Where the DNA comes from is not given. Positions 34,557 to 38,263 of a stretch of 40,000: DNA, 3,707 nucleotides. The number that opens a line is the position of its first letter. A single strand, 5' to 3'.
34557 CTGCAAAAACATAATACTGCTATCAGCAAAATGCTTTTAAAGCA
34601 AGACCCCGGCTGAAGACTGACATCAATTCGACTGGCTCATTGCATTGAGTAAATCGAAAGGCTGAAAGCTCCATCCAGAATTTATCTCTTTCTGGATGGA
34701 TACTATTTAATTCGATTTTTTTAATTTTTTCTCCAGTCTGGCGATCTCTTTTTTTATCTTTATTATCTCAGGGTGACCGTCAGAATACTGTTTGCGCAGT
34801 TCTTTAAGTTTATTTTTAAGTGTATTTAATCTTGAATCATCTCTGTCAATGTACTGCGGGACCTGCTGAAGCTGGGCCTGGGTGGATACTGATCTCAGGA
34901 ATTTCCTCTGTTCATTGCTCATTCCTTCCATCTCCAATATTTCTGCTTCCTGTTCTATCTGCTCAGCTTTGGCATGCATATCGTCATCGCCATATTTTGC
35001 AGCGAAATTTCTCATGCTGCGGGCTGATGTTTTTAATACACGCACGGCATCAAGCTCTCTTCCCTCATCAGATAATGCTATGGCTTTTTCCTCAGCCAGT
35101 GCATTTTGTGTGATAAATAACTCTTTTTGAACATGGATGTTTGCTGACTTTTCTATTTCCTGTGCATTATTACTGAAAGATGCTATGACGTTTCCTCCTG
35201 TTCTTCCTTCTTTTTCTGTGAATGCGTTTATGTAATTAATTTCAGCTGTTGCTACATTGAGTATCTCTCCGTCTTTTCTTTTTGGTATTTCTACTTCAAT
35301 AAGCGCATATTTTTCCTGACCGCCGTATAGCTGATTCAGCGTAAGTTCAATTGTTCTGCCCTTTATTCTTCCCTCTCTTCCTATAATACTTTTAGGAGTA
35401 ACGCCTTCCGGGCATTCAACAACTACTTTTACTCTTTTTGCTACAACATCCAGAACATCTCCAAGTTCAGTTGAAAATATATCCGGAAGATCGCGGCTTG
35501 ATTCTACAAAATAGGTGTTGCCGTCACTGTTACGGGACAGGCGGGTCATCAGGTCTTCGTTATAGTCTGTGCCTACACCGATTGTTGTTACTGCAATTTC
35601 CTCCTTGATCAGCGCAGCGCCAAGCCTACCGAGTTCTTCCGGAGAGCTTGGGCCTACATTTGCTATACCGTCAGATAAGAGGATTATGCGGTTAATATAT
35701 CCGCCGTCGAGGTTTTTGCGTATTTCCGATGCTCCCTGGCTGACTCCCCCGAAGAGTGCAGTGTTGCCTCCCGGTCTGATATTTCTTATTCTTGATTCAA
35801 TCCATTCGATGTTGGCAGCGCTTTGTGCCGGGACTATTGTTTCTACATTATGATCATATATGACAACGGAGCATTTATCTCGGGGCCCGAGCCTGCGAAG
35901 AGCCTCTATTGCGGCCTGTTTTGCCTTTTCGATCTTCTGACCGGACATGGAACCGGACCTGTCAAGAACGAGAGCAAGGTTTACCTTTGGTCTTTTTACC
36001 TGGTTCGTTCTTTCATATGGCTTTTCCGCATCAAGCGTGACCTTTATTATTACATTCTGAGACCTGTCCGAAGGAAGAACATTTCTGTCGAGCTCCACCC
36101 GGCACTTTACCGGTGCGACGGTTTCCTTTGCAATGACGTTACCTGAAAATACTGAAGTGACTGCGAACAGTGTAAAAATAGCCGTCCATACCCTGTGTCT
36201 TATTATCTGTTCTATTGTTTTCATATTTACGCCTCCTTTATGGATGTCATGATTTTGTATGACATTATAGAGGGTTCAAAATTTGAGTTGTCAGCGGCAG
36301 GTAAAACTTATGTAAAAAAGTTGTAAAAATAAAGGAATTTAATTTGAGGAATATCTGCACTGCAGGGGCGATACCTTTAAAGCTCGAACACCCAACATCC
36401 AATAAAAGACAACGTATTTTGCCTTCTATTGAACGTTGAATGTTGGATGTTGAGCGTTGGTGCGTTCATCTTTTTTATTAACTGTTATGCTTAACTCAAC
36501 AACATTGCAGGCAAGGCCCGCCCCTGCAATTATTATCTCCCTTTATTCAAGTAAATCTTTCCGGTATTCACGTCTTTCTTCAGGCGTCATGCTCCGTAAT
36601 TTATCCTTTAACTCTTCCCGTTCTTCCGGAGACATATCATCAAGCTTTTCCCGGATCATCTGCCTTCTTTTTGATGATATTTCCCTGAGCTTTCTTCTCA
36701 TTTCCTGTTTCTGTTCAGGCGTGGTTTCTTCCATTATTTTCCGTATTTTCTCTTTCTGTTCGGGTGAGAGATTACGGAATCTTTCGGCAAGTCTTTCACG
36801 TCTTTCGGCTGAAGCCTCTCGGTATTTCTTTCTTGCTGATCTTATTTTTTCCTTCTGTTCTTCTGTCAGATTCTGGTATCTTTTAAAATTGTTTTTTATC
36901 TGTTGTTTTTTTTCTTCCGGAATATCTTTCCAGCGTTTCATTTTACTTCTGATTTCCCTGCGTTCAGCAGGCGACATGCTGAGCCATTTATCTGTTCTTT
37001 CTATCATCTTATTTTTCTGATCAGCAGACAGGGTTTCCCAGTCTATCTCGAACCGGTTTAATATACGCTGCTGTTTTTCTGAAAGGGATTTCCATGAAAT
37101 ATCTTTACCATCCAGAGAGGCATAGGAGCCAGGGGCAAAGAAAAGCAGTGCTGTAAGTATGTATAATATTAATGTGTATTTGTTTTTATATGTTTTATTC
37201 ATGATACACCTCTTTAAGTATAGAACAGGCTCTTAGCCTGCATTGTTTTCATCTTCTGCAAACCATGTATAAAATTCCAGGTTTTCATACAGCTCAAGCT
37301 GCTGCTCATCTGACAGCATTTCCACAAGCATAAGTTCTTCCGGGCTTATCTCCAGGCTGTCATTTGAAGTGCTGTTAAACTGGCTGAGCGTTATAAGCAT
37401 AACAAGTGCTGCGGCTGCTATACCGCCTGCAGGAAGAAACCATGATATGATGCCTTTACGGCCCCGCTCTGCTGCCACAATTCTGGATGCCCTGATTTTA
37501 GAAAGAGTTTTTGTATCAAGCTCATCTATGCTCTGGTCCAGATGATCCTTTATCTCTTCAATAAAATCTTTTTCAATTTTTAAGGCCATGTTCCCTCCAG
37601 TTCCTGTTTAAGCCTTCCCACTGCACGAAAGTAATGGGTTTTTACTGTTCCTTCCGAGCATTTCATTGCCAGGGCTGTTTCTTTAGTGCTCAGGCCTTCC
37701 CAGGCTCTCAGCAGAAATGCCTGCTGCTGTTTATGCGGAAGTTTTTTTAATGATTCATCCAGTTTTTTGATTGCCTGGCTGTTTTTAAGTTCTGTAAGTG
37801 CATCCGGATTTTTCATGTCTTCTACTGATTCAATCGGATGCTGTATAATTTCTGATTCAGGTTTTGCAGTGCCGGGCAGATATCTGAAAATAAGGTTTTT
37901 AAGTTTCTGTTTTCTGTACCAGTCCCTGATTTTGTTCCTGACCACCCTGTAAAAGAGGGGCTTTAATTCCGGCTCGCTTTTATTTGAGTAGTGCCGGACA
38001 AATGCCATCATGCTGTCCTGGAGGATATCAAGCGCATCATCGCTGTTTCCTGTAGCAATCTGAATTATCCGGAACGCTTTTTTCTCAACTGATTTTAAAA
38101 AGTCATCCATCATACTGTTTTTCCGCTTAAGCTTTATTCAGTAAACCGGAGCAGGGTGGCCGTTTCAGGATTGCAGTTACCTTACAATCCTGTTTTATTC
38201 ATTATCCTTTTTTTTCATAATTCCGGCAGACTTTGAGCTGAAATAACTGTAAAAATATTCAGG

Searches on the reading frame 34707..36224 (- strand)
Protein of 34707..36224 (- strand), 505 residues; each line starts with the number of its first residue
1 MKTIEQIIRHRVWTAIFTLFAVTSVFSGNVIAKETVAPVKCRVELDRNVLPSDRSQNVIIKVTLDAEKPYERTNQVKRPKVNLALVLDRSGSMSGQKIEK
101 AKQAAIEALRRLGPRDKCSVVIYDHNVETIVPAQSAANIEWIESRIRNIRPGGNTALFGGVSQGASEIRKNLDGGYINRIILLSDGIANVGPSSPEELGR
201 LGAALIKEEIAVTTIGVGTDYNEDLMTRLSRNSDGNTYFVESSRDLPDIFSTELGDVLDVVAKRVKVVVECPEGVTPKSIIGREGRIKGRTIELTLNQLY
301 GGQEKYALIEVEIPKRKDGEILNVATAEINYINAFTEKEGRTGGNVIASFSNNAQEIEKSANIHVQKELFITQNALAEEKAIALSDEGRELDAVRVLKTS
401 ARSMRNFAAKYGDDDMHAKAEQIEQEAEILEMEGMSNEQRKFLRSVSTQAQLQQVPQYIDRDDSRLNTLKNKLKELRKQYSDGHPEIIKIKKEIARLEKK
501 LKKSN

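Call 87: search_protein_families(library=pfam, proteins=[window:34707-36224:-], max_evalue=0.00001)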
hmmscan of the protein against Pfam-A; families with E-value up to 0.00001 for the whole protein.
window:34707-36224:- (505 aa): 3 families
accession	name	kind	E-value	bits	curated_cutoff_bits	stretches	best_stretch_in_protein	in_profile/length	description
PF00092.34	VWA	-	1.1e-20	75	23.8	1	82-251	1-173/174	von Willebrand factor type A domain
PF13519.12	VWA_2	-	2.3e-13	51.1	27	1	84-186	2-106/107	von Willebrand factor type A domain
PF13768.12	VWA_3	-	4.3e-08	33.8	27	1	82-239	2-155/155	von Willebrand factor type A domain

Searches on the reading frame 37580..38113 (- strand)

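Call 87: search_protein_families(library=pfam, proteins=[window:37580-38113:-], max_evalue=0.00001)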
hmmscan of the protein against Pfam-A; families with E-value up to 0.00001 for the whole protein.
window:37580-38113:- (177 aa): 4 families
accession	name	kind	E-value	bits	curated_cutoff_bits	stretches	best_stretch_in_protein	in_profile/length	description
PF08281.18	Sigma70_r4_2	-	1.4e-15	57.1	25.7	1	117-168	3-54/54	Sigma-70, region 4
PF04545.22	Sigma70_r4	-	2.2e-09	37.1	24.1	1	122-170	2-50/50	Sigma-70, region 4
PF04542.20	Sigma70_r2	-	5.4e-08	33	24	1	5-70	5-69/71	Sigma-70 region 2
PF07638.17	Sigma70_ECF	-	8e-06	26.3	21.1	0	104-172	112-183/185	ECF sigma factor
